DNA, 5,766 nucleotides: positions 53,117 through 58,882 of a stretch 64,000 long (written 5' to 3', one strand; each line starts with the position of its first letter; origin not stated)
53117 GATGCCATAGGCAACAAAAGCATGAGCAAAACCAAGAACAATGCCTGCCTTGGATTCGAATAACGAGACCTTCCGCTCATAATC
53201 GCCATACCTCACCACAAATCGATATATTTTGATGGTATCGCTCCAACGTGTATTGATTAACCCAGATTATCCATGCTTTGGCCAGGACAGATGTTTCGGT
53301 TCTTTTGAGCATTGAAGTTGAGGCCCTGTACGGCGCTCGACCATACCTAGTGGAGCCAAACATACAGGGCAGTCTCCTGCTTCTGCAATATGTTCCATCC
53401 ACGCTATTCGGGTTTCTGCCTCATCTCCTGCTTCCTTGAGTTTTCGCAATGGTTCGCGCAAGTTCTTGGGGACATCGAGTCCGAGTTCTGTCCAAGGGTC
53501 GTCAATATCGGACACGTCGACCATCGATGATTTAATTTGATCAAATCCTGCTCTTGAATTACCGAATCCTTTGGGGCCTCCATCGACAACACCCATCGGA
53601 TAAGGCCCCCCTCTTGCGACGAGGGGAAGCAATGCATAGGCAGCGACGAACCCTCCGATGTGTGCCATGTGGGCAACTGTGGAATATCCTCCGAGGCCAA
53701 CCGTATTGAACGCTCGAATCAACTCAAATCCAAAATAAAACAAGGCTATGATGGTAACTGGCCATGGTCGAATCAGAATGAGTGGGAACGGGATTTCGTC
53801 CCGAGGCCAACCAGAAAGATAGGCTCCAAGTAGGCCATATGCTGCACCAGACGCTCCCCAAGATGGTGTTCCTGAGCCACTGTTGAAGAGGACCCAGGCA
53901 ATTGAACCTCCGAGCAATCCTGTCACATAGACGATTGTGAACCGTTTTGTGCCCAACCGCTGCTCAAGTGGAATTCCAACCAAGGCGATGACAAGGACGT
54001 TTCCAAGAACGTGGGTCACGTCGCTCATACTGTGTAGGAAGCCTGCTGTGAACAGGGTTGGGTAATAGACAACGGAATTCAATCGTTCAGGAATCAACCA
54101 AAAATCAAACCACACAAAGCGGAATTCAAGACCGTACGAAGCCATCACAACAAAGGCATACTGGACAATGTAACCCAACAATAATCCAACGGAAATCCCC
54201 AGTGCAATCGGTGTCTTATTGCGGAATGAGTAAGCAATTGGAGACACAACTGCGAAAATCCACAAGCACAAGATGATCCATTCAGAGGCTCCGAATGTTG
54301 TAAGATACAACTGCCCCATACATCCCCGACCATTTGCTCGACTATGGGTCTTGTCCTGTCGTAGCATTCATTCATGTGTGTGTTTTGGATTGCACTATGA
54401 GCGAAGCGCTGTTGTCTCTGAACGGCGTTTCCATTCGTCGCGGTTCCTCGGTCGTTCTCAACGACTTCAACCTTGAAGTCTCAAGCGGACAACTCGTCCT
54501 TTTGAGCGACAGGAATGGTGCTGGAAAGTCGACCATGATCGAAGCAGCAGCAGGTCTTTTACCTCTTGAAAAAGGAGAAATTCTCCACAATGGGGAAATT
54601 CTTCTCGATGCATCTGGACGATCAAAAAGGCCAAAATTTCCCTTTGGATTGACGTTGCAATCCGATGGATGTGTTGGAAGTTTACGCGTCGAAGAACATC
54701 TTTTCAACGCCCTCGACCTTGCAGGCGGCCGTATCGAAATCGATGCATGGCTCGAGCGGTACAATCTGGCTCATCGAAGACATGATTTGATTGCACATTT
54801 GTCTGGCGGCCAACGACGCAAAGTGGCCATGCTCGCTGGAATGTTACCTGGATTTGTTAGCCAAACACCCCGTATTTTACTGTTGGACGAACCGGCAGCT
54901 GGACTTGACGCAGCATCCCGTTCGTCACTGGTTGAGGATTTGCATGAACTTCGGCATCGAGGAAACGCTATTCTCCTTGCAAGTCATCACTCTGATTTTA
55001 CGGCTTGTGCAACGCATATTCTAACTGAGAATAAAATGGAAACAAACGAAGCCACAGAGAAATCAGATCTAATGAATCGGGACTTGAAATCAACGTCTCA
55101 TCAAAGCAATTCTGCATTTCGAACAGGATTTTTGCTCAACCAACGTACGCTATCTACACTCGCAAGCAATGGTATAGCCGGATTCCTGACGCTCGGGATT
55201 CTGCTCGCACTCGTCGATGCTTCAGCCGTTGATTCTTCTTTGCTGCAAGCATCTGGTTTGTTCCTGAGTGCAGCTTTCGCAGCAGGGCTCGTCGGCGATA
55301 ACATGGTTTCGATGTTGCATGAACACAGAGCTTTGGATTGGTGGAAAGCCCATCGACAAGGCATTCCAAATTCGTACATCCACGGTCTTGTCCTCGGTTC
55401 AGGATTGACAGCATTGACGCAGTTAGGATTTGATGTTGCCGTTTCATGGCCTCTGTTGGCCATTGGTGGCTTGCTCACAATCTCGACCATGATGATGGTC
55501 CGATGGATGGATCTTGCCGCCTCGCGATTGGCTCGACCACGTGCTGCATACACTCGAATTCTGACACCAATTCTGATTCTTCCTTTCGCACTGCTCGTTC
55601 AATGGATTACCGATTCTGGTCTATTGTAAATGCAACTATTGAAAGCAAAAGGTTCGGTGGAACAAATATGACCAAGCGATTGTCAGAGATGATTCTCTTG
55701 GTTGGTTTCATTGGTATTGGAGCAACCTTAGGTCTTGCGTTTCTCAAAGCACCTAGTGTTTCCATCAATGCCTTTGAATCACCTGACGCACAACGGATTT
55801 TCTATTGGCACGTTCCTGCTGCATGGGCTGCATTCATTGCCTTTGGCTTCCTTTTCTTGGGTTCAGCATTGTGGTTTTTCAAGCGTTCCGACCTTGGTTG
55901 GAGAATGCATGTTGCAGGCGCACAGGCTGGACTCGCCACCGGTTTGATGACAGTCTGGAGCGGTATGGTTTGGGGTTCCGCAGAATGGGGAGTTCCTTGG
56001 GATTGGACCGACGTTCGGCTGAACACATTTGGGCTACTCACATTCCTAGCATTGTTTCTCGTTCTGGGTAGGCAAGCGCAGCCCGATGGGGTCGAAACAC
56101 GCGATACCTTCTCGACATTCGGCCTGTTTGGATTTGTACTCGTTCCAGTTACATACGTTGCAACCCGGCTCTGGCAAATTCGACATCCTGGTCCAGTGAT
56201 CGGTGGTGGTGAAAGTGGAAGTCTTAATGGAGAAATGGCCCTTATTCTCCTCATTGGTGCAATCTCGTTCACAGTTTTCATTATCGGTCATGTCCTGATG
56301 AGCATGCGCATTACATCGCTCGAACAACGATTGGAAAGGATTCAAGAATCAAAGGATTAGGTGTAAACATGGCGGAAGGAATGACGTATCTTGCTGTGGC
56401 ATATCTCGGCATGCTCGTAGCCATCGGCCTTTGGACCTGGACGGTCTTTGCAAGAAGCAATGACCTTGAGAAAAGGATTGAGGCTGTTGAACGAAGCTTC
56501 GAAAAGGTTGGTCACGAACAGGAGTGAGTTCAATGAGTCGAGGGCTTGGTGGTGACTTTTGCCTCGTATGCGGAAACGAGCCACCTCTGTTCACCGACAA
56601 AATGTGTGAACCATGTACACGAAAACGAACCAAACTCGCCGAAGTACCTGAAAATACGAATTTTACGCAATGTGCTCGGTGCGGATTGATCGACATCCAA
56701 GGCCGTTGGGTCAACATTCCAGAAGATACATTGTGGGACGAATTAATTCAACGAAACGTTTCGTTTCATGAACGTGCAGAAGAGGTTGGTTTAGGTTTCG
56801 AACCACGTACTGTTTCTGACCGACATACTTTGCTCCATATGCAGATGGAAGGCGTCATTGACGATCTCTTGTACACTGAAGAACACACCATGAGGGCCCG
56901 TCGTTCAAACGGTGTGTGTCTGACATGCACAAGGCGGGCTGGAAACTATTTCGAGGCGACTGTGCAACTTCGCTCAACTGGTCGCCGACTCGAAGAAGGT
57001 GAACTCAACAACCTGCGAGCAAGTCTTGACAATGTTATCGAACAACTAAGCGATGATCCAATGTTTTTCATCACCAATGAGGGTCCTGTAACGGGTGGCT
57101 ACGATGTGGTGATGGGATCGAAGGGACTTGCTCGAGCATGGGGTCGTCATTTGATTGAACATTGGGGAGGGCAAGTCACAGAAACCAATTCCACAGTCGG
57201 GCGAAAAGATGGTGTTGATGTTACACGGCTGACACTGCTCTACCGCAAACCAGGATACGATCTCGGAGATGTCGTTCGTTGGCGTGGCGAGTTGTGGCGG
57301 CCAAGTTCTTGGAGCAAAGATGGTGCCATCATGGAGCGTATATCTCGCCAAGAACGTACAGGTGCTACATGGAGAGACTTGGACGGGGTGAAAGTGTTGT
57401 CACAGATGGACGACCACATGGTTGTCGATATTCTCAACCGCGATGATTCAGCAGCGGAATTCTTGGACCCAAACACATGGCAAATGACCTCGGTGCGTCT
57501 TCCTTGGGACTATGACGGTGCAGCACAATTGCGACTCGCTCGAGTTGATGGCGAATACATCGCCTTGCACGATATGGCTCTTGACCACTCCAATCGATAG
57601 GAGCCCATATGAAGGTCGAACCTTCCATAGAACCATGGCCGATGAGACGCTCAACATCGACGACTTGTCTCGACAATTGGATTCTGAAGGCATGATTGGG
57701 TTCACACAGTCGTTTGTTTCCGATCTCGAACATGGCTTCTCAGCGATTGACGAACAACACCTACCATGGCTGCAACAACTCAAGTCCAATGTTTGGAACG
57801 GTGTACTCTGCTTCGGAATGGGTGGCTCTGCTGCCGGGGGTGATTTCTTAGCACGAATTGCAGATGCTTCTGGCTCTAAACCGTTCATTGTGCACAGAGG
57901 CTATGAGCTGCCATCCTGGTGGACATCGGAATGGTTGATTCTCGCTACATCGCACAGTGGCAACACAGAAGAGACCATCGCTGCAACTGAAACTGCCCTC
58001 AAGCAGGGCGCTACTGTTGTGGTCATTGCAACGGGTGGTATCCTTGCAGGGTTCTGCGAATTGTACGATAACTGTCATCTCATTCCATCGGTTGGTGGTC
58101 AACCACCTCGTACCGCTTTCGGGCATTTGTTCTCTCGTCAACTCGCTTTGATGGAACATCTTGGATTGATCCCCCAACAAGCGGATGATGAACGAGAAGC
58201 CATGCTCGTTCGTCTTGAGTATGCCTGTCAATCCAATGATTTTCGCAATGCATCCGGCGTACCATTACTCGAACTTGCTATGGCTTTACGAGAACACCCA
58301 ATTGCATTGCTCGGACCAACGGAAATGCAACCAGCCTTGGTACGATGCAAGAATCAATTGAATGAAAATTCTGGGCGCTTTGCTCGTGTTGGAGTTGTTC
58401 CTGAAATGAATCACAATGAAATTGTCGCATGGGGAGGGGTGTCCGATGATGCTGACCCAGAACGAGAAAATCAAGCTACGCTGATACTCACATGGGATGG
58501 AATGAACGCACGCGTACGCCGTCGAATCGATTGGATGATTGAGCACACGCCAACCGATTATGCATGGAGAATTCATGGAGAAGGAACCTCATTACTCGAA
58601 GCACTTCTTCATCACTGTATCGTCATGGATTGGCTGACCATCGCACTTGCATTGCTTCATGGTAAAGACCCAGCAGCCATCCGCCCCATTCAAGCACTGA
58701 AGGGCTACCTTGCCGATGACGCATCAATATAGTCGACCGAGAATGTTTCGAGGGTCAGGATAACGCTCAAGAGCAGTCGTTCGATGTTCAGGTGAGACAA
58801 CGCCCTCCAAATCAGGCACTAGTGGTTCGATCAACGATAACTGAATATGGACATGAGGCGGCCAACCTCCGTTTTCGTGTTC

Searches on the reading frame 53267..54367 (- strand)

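Call 17: search_protein_families(library=pfam, proteins=[window:53267-54367:-], max_evalue=0.00001)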
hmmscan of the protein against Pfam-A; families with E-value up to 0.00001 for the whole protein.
window:53267-54367:- (366 aa): 1 family
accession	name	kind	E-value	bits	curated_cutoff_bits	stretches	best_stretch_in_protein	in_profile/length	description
PF01694.28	Rhomboid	-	1.3e-22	81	22.6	1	104-250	6-140/143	Rhomboid domain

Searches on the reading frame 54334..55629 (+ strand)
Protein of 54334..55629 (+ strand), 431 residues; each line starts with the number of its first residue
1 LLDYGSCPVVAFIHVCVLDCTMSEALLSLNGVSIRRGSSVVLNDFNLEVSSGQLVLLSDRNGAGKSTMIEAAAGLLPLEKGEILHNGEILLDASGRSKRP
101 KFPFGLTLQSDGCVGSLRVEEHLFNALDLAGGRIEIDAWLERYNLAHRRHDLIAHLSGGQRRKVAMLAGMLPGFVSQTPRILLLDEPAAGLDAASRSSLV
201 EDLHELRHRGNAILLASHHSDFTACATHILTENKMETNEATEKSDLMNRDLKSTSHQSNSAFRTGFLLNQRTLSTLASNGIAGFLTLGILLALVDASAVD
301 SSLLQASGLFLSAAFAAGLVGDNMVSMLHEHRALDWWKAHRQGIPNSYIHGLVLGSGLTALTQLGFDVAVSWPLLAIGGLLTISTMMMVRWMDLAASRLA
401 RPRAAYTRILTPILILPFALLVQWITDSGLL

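Call 17: search_protein_families(library=pfam, proteins=[window:54334-55629:+], max_evalue=0.00001)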
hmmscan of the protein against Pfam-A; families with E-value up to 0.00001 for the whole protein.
window:54334-55629:+ (431 aa): 1 family
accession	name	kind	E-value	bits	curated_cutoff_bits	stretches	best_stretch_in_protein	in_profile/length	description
PF00005.33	ABC_tran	-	9.8e-18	65.5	25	1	42-188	1-136/137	ABC transporter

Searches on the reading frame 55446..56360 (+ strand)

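Call 47: search_protein_families(library=pfam, proteins=[window:55446-56360:+], max_evalue=0.001)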
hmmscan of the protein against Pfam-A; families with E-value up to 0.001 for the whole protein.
window:55446-56360:+ (304 aa): 1 family
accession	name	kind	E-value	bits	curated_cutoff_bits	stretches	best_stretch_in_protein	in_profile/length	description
PF01578.25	Cytochrom_C_asm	-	1.3e-10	41.7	29.9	1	60-244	15-208/212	Cytochrome C assembly protein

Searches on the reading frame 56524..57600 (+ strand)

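Call 17: search_protein_families(library=pfam, proteins=[window:56524-57600:+], max_evalue=0.00001)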
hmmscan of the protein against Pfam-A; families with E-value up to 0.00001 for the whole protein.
window:56524-57600:+ (358 aa): 1 family
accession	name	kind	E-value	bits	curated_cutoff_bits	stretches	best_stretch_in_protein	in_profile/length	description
PF04981.18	NMD3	-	7.2e-36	124.4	24.9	1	13-239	1-240/243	NMD3 family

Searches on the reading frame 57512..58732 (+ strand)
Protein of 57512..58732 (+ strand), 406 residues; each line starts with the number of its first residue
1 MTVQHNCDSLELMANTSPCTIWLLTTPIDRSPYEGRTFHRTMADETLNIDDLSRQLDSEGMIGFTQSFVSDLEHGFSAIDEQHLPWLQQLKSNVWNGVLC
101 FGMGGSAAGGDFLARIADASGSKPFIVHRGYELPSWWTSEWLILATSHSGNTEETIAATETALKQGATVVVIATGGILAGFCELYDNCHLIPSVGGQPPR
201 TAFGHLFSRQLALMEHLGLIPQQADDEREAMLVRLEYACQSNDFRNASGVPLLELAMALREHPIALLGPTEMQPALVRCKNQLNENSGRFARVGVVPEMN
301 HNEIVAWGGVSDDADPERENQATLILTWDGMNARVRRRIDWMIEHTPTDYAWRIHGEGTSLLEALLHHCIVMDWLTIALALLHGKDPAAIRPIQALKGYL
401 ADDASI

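Call 10: search_protein_families(library=pfam, proteins=[window:57512-58732:+], max_evalue=0.01)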
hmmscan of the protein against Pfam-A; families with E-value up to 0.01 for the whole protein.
window:57512-58732:+ (406 aa): 2 families
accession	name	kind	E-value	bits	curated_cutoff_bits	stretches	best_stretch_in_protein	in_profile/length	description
PF10432.14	bact-PGI_C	-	1.2e-29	103.7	24.5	1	254-398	7-149/151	Bacterial phospho-glucose isomerase C-terminal SIS domain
PF01380.27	SIS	-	7.1e-05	23.1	25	1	98-173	8-87/131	SIS domain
